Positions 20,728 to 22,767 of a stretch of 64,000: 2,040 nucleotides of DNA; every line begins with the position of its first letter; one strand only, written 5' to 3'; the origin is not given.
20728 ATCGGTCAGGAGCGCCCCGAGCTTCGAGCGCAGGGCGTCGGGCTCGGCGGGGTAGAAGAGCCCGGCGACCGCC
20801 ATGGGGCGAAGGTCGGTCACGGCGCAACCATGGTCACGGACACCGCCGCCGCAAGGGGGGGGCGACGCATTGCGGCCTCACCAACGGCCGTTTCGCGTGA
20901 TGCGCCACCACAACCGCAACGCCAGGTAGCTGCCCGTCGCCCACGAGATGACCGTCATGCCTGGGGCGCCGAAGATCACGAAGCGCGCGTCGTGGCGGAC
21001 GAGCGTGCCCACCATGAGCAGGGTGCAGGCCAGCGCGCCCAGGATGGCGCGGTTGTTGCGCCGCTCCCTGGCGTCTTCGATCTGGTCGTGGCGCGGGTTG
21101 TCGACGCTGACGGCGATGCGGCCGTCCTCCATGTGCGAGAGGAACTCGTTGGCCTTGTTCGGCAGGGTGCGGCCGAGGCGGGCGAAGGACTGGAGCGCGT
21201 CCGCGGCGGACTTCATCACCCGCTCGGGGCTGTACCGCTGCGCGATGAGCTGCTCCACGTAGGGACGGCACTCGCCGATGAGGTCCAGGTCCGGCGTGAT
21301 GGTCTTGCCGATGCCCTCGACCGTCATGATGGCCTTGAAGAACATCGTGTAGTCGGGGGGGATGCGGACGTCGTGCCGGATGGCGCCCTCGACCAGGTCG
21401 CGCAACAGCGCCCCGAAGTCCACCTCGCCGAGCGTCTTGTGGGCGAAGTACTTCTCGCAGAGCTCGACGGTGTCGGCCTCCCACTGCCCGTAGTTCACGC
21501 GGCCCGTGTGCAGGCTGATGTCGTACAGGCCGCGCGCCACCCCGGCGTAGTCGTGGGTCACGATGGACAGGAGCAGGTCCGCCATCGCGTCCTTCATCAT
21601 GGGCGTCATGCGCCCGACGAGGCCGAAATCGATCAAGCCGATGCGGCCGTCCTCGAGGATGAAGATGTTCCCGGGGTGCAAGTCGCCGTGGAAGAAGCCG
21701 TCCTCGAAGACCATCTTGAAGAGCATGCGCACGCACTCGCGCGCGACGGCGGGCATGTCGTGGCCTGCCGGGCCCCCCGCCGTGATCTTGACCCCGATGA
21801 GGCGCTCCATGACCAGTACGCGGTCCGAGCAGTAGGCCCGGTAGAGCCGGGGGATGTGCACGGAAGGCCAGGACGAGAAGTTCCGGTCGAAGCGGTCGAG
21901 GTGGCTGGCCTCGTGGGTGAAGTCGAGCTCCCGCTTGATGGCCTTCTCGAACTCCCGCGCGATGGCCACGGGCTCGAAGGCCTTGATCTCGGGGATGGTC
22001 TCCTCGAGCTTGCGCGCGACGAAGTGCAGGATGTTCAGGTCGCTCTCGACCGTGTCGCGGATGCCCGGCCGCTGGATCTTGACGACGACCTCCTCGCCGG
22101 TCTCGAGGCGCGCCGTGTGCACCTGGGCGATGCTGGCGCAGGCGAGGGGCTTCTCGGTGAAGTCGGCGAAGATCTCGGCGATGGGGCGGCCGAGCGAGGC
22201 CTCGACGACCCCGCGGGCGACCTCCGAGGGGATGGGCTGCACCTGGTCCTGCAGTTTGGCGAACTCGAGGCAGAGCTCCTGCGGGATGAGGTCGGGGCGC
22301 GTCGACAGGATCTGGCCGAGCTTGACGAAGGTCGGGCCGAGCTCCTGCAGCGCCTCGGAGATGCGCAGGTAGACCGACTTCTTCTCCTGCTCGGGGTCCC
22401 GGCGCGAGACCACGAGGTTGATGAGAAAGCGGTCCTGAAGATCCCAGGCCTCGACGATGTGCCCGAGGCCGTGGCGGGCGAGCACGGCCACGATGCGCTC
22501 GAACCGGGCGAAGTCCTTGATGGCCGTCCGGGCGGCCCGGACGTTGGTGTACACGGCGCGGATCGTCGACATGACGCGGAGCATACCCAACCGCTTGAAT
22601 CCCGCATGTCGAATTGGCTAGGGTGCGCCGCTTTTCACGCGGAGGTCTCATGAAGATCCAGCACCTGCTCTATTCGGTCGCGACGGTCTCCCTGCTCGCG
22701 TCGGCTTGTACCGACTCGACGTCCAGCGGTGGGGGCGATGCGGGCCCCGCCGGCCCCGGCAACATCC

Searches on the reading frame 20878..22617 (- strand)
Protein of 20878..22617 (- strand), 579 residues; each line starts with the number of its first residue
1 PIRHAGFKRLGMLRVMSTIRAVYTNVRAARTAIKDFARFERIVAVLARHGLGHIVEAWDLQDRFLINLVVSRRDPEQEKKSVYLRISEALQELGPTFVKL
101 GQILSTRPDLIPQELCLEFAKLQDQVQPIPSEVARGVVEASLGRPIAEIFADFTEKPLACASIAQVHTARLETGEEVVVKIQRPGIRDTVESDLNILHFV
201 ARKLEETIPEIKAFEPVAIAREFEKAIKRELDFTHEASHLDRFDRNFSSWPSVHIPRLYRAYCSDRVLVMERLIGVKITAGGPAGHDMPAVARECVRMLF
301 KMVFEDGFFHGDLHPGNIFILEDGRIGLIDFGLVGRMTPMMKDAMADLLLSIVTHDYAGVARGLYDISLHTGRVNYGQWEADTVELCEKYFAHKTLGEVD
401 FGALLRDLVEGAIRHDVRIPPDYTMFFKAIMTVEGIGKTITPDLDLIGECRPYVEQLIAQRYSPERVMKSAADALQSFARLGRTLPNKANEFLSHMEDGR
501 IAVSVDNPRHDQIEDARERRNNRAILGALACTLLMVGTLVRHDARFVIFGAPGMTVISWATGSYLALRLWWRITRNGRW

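Call 87: search_protein_families(library=pfam, proteins=[window:20878-22617:-], max_evalue=0.001)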
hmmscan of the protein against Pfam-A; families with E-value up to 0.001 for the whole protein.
window:20878-22617:- (579 aa): 4 families
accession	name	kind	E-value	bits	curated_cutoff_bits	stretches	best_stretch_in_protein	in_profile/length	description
PF03109.22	ABC1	-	1.5e-76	257.2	22.9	1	121-361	1-241/244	ABC1 atypical kinase-like domain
PF01636.29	APH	-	9.2e-07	29.3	23.2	1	304-340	166-203/239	Phosphotransferase enzyme family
PF00069.31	Pkinase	-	7.2e-05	22.7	31.7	1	301-341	112-152/263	Protein kinase domain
PF19974.5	TCAD9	-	0.0004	20.1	40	1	307-343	298-333/429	Ternary complex associated domain 9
